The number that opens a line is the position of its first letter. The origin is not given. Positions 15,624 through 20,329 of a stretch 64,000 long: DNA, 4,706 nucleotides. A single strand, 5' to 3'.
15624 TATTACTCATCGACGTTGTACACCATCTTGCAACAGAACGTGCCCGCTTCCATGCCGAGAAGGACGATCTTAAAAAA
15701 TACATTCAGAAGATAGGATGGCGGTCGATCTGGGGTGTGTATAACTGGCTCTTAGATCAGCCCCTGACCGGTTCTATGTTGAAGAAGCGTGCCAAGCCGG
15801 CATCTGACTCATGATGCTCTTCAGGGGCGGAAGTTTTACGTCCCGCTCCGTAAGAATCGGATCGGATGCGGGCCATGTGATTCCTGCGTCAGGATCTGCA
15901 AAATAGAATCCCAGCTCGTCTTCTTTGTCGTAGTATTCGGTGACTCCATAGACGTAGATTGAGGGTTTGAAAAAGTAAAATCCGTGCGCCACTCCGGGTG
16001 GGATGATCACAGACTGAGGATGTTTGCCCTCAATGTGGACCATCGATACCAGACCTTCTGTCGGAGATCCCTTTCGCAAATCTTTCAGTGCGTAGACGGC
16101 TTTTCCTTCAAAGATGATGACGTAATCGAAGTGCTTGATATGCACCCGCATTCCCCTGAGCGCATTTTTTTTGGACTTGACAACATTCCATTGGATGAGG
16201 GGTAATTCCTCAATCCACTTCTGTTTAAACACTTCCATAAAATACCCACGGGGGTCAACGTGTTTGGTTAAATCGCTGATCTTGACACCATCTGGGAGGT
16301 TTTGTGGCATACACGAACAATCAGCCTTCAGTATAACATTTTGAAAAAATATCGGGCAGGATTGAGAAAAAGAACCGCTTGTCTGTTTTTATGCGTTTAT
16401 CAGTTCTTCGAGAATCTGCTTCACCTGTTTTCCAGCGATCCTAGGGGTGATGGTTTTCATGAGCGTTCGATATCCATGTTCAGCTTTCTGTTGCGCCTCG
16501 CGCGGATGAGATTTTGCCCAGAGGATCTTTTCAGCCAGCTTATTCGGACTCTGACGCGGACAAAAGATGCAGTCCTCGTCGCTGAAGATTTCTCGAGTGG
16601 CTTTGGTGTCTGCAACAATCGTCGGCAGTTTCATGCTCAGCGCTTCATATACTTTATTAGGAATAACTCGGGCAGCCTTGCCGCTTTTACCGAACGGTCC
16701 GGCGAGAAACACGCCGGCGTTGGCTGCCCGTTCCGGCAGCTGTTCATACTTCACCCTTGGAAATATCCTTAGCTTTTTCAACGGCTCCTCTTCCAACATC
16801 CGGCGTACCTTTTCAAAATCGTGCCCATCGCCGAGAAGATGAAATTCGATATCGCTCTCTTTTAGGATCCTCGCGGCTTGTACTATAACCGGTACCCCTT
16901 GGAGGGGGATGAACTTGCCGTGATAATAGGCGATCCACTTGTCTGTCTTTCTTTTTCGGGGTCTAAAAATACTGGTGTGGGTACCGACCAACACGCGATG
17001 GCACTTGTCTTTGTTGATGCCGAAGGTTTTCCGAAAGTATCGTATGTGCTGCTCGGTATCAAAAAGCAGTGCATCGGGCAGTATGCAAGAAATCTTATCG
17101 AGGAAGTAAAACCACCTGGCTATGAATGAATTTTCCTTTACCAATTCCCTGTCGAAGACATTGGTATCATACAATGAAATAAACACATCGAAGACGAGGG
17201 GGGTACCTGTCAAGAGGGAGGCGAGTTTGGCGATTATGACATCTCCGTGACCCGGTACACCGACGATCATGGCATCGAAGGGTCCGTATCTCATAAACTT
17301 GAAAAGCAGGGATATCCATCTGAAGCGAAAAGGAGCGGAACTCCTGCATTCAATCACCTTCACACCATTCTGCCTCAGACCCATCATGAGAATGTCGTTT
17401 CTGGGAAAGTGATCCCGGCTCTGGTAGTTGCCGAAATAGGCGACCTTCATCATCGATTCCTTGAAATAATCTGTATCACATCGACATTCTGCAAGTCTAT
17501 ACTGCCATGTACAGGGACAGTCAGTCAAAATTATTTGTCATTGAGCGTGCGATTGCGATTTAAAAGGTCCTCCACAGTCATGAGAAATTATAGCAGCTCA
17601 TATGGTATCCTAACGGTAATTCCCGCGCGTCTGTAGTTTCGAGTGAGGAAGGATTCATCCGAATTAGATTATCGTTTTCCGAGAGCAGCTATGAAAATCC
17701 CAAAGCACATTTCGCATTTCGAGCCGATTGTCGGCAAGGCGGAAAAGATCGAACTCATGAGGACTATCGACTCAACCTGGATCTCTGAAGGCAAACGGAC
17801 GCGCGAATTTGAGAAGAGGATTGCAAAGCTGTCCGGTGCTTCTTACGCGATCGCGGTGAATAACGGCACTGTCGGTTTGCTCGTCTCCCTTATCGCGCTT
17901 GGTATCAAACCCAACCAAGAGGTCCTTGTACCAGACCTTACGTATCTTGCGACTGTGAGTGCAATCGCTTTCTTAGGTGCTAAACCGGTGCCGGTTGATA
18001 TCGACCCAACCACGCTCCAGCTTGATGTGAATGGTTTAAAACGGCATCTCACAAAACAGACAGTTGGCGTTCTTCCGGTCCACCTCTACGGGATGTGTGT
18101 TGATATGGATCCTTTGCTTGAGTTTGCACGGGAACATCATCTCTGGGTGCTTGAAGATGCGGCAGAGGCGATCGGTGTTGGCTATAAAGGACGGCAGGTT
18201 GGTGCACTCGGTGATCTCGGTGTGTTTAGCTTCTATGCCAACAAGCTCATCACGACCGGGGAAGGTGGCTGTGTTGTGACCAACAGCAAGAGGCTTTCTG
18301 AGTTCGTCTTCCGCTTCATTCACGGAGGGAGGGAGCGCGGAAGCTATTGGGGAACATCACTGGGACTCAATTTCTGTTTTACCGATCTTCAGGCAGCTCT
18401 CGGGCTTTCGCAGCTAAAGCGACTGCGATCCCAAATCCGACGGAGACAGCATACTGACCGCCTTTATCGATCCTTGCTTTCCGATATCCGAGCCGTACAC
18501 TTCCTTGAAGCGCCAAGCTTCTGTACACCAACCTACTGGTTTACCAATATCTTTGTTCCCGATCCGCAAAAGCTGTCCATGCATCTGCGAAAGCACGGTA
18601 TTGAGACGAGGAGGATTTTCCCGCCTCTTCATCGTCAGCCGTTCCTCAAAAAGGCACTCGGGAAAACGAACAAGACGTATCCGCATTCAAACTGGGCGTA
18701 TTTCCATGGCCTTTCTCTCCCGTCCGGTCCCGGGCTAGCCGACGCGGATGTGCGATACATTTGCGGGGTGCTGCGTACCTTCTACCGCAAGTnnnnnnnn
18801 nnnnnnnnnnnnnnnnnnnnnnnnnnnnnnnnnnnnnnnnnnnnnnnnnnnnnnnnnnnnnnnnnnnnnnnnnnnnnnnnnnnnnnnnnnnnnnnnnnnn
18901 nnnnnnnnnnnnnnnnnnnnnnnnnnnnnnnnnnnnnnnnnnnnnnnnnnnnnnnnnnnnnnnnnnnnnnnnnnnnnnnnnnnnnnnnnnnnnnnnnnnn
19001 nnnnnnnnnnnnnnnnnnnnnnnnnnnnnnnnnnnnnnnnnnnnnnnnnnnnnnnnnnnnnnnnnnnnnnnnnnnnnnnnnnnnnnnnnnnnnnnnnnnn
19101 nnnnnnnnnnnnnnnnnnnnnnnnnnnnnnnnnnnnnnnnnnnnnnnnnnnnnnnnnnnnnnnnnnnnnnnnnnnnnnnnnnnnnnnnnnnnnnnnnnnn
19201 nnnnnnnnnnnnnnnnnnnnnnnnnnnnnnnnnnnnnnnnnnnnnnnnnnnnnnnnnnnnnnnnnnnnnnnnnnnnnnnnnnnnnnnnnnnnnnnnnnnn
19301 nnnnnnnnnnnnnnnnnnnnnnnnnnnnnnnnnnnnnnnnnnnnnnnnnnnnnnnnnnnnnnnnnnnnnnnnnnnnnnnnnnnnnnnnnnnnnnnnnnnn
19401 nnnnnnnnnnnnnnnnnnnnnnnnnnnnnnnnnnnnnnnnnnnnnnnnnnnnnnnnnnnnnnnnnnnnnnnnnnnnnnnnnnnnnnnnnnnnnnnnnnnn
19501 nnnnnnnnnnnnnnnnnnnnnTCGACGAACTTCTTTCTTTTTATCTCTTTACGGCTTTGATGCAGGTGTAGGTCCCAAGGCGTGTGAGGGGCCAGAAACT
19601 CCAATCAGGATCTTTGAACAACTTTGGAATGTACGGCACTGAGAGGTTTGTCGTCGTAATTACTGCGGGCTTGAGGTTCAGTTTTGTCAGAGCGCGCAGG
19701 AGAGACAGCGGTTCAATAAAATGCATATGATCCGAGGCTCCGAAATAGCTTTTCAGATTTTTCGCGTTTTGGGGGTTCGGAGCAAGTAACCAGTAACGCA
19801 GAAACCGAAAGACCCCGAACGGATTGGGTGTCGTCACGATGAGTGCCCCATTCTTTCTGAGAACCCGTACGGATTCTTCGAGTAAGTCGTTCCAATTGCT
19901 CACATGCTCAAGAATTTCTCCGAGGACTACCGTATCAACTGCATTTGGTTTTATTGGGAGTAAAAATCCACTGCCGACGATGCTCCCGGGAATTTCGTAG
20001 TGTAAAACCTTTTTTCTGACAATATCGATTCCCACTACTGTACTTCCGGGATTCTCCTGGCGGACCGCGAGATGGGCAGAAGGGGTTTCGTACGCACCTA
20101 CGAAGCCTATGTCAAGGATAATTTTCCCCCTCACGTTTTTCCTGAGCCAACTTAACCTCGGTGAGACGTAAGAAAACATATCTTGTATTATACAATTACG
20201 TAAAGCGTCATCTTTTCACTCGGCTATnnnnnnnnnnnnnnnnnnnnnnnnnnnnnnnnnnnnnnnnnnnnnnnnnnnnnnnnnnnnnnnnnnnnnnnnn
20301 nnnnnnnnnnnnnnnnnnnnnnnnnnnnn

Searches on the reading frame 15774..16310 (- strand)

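Call 30: search_protein_families(library=pfam, proteins=[window:15774-16310:-], max_evalue=0.1)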
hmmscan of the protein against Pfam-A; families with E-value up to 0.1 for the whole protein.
window:15774-16310:- (178 aa): 3 families
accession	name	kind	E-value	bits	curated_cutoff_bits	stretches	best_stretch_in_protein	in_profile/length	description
PF00908.23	dTDP_sugar_isom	-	6.7e-32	111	27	1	8-164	6-167/168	dTDP-4-dehydrorhamnose 3,5-epimerase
PF14667.12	Polysacc_synt_C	-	1.1e-06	29.1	28.7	1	17-110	1-84/111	Polysaccharide biosynthesis C-terminal domain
PF05523.17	FdtA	-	0.023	14.9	23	1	8-81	2-75/131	WxcM-like, C-terminal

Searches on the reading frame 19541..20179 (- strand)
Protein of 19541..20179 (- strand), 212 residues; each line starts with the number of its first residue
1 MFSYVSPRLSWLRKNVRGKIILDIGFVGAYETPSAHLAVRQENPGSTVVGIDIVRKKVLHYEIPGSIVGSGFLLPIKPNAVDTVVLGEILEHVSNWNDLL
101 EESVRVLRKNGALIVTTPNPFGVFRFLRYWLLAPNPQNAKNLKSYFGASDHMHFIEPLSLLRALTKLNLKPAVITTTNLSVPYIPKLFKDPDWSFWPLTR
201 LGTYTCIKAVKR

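Call 6: search_protein_families(library=pfam, proteins=[window:19541-20179:-], max_evalue=0.0001)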
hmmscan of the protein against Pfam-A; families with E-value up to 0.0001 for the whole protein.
window:19541-20179:- (212 aa): 3 families
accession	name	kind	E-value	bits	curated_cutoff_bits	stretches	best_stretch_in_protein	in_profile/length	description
PF08241.18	Methyltransf_11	-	1.1e-09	39.3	21.2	1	43-115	16-95/95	Methyltransferase domain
PF13489.12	Methyltransf_23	-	1.5e-07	31.7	27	1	15-170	20-160/164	Methyltransferase domain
PF13847.12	Methyltransf_31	-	3e-05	24.2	27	0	74-142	66-125/145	Methyltransferase domain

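Call 75: search_protein_families(library=ncbifam, proteins=[window:19541-20179:-], max_evalue=0.001)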
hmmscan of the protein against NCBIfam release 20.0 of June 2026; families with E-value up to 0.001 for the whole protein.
window:19541-20179:- (212 aa): 2 families
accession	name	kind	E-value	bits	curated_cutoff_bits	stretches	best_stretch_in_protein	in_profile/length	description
TIGR01983.1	UbiG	equivalog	4.9e-06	26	102.95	1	79-119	115-155/228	bifunctional 2-polyprenyl-6-hydroxyphenol methylase/3-demethylubiquinol 3-O-methyltransferase UbiG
NF045667.1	MTase_DVU1556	equivalog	0.00021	20.8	155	1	41-116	41-120/213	DVU_1556 family methyltransferase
